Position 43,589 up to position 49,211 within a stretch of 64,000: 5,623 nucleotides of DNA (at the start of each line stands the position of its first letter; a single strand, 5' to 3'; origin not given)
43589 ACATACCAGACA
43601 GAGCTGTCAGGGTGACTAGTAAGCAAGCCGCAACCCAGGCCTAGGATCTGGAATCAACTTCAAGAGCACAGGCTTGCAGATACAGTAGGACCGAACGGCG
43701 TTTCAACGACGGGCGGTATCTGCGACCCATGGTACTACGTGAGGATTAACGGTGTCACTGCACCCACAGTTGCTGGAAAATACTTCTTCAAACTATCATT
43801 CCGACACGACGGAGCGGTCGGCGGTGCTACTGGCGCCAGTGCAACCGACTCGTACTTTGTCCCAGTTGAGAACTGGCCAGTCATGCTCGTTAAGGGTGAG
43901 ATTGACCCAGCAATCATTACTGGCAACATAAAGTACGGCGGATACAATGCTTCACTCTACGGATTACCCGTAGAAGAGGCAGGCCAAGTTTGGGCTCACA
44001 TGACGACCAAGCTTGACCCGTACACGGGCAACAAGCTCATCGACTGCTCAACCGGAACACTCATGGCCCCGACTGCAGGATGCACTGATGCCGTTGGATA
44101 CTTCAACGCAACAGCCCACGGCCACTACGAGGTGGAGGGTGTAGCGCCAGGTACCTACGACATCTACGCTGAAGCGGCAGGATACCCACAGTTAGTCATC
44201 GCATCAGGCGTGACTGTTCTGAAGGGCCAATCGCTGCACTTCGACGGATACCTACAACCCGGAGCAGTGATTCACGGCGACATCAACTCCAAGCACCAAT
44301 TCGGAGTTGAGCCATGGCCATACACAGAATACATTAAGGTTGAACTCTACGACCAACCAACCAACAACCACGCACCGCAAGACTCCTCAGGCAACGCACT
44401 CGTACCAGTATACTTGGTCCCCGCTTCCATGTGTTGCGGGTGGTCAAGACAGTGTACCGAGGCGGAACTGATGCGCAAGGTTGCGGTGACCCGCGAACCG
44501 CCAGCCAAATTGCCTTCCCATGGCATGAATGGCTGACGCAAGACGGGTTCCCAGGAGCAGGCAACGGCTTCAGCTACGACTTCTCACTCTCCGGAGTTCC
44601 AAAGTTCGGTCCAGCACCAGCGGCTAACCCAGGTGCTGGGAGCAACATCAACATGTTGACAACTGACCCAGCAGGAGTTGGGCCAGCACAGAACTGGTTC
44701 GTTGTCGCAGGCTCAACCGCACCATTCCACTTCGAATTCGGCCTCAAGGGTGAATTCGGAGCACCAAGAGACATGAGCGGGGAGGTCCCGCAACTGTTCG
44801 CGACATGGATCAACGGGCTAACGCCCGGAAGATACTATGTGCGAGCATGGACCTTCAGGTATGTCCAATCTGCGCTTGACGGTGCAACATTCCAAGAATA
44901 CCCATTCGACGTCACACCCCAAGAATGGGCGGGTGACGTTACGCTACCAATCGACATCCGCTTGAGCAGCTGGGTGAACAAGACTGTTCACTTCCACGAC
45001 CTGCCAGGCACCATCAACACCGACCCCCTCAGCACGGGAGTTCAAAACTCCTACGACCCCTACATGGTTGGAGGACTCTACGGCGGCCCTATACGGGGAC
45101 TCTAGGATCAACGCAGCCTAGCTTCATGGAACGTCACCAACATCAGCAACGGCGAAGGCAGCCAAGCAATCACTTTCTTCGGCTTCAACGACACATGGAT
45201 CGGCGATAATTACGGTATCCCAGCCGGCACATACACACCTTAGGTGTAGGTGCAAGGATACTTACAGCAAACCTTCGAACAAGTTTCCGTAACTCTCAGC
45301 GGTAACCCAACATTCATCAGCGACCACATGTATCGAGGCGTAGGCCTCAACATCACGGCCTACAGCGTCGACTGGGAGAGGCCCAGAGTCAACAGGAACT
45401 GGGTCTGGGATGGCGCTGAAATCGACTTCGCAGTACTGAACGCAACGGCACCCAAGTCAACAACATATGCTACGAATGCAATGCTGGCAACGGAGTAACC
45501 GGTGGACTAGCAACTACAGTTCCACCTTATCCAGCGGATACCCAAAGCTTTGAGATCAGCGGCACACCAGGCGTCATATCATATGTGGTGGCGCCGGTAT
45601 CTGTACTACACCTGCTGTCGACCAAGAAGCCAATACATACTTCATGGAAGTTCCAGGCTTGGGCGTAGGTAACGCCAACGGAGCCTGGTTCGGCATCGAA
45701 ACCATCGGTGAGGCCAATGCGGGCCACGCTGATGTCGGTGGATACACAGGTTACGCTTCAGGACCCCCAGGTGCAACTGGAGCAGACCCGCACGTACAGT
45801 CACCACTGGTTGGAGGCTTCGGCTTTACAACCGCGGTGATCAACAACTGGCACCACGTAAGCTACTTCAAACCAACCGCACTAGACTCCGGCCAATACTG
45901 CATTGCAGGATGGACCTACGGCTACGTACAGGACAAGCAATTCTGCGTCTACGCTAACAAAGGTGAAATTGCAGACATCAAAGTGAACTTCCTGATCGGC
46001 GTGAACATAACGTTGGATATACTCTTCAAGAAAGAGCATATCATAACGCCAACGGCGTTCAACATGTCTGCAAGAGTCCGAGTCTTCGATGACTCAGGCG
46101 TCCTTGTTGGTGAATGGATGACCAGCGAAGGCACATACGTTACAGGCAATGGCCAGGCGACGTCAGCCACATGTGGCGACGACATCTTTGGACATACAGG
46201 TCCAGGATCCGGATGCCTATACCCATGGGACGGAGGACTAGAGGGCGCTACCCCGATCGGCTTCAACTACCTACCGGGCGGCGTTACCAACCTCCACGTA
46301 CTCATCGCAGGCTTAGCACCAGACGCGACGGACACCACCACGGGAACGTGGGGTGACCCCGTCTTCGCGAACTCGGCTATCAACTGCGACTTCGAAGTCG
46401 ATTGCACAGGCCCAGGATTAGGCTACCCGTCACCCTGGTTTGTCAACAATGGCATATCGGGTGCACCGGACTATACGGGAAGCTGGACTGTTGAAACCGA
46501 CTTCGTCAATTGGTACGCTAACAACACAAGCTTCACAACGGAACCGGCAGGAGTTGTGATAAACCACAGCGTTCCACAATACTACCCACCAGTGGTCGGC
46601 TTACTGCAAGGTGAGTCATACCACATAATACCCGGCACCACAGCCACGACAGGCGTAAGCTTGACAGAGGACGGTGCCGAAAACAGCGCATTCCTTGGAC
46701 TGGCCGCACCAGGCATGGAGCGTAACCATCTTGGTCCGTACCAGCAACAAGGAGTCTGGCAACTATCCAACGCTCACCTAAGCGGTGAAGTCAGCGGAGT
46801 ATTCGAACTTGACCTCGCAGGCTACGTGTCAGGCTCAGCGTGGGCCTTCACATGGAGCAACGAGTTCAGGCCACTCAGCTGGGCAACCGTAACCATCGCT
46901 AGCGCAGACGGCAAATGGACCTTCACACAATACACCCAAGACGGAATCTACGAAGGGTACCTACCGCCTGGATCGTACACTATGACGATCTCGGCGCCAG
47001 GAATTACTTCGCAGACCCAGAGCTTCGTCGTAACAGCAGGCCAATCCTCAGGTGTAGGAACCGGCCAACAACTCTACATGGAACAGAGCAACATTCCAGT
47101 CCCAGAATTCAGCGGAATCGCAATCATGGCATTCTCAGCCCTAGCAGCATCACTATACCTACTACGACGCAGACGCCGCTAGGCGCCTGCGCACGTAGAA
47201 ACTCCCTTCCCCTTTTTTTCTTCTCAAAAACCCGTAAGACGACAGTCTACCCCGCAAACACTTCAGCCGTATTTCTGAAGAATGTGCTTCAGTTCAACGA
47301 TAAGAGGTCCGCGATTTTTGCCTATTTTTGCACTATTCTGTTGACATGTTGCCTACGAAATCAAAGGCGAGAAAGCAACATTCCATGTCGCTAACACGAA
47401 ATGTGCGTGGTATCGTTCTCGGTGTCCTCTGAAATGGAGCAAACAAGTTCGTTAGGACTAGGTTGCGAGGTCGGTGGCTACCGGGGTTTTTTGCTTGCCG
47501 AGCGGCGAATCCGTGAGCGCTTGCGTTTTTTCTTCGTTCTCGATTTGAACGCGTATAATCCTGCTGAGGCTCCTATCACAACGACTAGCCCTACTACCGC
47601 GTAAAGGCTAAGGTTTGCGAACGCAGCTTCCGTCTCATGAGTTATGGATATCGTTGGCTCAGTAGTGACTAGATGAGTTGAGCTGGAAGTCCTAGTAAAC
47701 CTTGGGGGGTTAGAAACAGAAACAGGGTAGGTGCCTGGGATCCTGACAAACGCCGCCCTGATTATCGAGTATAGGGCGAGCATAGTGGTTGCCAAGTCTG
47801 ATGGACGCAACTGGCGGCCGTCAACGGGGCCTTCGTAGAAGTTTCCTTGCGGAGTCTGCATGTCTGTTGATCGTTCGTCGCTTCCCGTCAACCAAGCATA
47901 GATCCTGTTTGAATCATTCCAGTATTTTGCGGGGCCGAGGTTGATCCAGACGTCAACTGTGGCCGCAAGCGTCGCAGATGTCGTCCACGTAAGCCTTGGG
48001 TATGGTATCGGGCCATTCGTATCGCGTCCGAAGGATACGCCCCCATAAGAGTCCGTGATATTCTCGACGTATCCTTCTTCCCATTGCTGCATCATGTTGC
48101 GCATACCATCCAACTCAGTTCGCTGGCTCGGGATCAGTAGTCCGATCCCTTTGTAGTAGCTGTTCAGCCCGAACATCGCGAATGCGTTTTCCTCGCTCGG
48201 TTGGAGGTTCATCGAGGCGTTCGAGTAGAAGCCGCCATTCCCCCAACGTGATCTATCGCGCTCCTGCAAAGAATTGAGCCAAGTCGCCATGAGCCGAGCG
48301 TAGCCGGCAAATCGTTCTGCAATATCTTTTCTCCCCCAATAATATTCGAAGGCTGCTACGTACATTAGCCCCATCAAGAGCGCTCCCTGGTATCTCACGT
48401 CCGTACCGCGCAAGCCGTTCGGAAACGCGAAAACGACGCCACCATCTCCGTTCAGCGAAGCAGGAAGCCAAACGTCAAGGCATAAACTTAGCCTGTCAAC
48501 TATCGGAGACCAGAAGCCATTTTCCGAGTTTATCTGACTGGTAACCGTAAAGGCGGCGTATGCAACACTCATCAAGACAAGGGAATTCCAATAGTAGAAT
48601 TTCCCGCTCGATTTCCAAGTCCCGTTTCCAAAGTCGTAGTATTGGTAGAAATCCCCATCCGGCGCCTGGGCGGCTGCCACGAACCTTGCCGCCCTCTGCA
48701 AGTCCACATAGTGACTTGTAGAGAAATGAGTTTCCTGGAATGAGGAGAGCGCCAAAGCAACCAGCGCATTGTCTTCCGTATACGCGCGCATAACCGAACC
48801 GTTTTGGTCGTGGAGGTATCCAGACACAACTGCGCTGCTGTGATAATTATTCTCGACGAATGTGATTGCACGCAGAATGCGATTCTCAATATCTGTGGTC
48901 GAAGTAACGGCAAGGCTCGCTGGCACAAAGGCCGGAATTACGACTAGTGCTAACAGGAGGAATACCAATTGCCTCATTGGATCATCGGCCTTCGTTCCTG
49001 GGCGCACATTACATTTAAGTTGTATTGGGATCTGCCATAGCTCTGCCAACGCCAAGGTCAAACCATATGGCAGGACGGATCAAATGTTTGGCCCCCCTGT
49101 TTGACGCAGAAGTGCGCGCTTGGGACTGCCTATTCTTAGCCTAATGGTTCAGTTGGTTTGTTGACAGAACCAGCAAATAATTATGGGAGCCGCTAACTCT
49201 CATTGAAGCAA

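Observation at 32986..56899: Cell-surface island: two archaeosortase homologs, PEF-CTERM cargo, two KaiC-like ATPases and GT-C glycosyltransferase candidates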

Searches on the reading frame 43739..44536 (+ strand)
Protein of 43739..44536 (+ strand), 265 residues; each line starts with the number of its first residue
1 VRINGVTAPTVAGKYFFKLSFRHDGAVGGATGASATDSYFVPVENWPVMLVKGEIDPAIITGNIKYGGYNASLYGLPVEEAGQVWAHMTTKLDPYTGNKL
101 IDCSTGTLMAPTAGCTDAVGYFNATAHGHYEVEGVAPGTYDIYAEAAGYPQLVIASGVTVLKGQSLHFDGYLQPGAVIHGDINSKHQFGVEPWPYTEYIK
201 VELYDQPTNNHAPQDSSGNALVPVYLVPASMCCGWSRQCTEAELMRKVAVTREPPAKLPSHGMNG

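Call 6: search_protein_families(library=ncbifam, proteins=[window:43739-44536:+], max_evalue=0.01)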
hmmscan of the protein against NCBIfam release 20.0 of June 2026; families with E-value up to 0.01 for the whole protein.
window:43739-44536:+ (265 aa): 1 family
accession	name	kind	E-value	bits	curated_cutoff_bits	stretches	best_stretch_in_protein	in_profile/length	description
NF052345.1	S_layer_anammox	exception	0.0083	13.5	1400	1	117-174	1335-1393/1596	Kustd1514 family S-layer glycoprotein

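Call 12: search_protein_families(library=pfam, proteins=[window:43739-44536:+], max_evalue=0.01)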
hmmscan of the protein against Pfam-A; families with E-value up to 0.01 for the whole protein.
window:43739-44536:+ (265 aa): 2 families
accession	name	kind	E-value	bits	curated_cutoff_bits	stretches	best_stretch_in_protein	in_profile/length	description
PF13620.12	CarboxypepD_reg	-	6.3e-05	23.7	32.3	1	122-167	32-76/82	Carboxypeptidase regulatory-like domain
PF14686.12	fn3_3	-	0.002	18.3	24.4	1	123-165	30-72/75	Polysaccharide lyase family 4, domain II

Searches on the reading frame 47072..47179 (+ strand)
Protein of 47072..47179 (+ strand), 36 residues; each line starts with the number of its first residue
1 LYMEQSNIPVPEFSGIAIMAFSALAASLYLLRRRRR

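Call 25: search_protein_families(library=ncbifam, proteins=[window:47072-47179:+], max_evalue=10)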
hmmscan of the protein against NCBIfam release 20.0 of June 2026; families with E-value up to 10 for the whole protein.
seq(36 aa): 10 families
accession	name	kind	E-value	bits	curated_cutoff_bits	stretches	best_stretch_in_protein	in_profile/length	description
TIGR03024.1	arch_PEF_CTERM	domain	0.0033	17.6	23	1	10-35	1-25/25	PEF-CTERM sorting domain-containing protein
NF033507.3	Loki-CTERM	subfamily_domain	0.023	15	19.9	1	13-36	4-27/27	Loki-CTERM sorting domain-containing protein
NF033846.1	Rumino_NPXTG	domain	0.028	14.7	23.5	1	15-36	8-30/30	NPXTG-anchored protein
TIGR01167.1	LPXTG_anchor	domain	0.029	15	15.9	1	15-36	12-33/34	LPXTG cell wall anchor domain-containing protein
TIGR03901.2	MYXO-CTERM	domain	0.038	14.4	20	1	20-36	20-34/34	MYXO-CTERM sorting domain-containing protein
NF058571.1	GVDTG_CTERM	domain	0.057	13.7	29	1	14-34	25-44/44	GVDTG sorting domain-containing protein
NF053845.1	CoaP_CTERM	equivalog_domain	0.058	13.1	35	1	15-35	14-34/35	choice-of-anchor protein CoaP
TIGR03382.1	GC_trans_RRR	domain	0.059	14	15.85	1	20-36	11-27/27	MYXO-CTERM sorting domain-containing protein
TIGR04296.1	PEFG-CTERM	domain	0.16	11.7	25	1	10-21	2-13/30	PEFG-CTERM sorting domain-containing protein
TIGR02595.1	PEP_CTERM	domain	0.35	11.8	16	1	10-36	1-24/24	PEP-CTERM sorting domain-containing protein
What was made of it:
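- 42959..47182 (+): Large secreted protein (orthologues 1382-1456 aa) with the tail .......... + TM helix + RRRRR, a candidate main envelope protein; broken in this window by at least 5 frame changes. PEF-CTERM scores 17.6 bits, below 23 (call 25).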

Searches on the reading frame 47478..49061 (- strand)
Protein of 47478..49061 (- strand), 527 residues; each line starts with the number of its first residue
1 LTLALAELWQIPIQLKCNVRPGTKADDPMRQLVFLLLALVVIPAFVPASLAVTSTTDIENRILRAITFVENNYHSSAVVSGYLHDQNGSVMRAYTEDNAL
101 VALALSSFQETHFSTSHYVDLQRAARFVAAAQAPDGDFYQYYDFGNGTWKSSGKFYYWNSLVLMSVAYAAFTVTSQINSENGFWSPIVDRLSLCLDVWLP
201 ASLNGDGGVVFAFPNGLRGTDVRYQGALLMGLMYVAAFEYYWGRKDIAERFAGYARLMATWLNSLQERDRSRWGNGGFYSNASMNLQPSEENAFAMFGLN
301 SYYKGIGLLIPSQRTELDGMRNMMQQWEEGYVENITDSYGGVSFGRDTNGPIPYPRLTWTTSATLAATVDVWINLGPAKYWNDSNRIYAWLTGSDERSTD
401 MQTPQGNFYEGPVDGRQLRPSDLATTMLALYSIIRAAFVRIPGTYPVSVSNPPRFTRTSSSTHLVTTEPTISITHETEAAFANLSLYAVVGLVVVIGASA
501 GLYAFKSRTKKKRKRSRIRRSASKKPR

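Call 5: search_protein_families(library=ncbifam, proteins=[window:47478-49061:-], max_evalue=0.01)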
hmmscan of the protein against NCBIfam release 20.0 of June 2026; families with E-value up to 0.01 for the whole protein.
window:47478-49061:- (527 aa): 0 families

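Call 11: search_protein_families(library=pfam, proteins=[window:47478-49061:-], max_evalue=0.01)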
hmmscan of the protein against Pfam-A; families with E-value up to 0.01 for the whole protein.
window:47478-49061:- (527 aa): 0 families

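Call 45: search_protein_families(library=pfam, proteins=[window:47478-49061:-], max_evalue=10)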
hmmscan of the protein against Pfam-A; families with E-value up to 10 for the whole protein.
window:47478-49061:- (527 aa): 0 families

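Call 48: search_solved_structures(query=window:47478-49061:-, max_evalue=1)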
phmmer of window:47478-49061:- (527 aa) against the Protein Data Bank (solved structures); distinct sequences matched with E-value up to 1: 0.

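Call 69: predict_structure(protein=window:47478-49061:-)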
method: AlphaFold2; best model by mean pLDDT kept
length: 527 residues; sequences in the alignment: 1
mean_pLDDT: 36.1   pTM: 0.33
mean pLDDT of the five models: 36.1, 34.5, 33.7, 32.9, 29.6
residues with pLDDT >= 90: 0; 70-90: 0; 50-70: 40; < 50: 487
segments of 3 or more residues with pLDDT < 50: 1-198, 200-227, 266-515
pLDDT, mean of each block of 10 residues (from residue 1): 27 28 33 36 33 37 38 27 31 32 33 33 33 33 36 37 40 37 43 46 37 32 46 51 56 57 48 33 29 34 35 37 38 29 25 30 30 30 32 29 30 31 35 35 36 35 37 39 37 39 34 47 52
secondary structure, 60 per line:
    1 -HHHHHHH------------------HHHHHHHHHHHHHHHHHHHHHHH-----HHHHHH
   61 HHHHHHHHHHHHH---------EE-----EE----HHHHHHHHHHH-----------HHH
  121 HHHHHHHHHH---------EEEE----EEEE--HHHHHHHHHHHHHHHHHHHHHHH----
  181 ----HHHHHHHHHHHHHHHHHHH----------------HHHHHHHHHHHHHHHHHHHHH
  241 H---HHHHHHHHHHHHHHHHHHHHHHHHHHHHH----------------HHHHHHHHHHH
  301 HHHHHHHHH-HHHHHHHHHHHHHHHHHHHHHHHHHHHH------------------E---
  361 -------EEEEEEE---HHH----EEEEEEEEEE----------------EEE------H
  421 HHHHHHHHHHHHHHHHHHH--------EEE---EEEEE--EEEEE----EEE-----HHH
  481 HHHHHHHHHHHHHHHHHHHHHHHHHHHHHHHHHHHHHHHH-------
elements in order: H2-8 H27-49 H55-73 H96-106 H118-130 E140-143 E148-151 H154-176 H185-203 H220-241 H245-273 H290-309 H311-338 E368-374 E385-394 E411-413 H420-439 E448-450 E454-458 E461-465 E470-472 H478-520
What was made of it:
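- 47478..49061 (-): Anchored 497-527-aa protein of unknown fold (signal or TM at the N-terminus, TM helix + basic tail at the C-terminus); the likely true start is Met28, near 48980. The AF2 model has pLDDT 36 (call 69).
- Tried and rejected: The single-sequence model of the 527-aa protein was too poor to use (call 69).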

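Call 82: search_solved_structures(query=A3, max_evalue=10)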
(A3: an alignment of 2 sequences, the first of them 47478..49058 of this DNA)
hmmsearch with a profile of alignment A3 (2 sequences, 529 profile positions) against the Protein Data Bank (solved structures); distinct sequences matched with E-value up to 10: 1.
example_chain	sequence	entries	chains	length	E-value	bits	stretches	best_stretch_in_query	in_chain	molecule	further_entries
9r53_A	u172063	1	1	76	1.1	11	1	225-261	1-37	Arginine/serine-rich splicing factor 6 variant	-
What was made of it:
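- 47478..49061 (-): No Pfam, NCBIfam or PDB hit (calls 5, 45, 48, 82).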

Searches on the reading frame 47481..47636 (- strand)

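Call 25: search_protein_families(library=ncbifam, proteins=[window:47481-47636:-], max_evalue=10)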
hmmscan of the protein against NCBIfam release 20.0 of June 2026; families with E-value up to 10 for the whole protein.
seq(52 aa): 2 families
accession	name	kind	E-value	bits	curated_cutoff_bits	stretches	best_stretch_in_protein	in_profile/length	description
NF049847.1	FtsL_COG5462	equivalog_domain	0.013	15.1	50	1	12-41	3-32/85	cell division protein FtsL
NF004285.1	PRK05696.1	equivalog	0.08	12.7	179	1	9-43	20-54/171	flagellar basal body-associated protein FliL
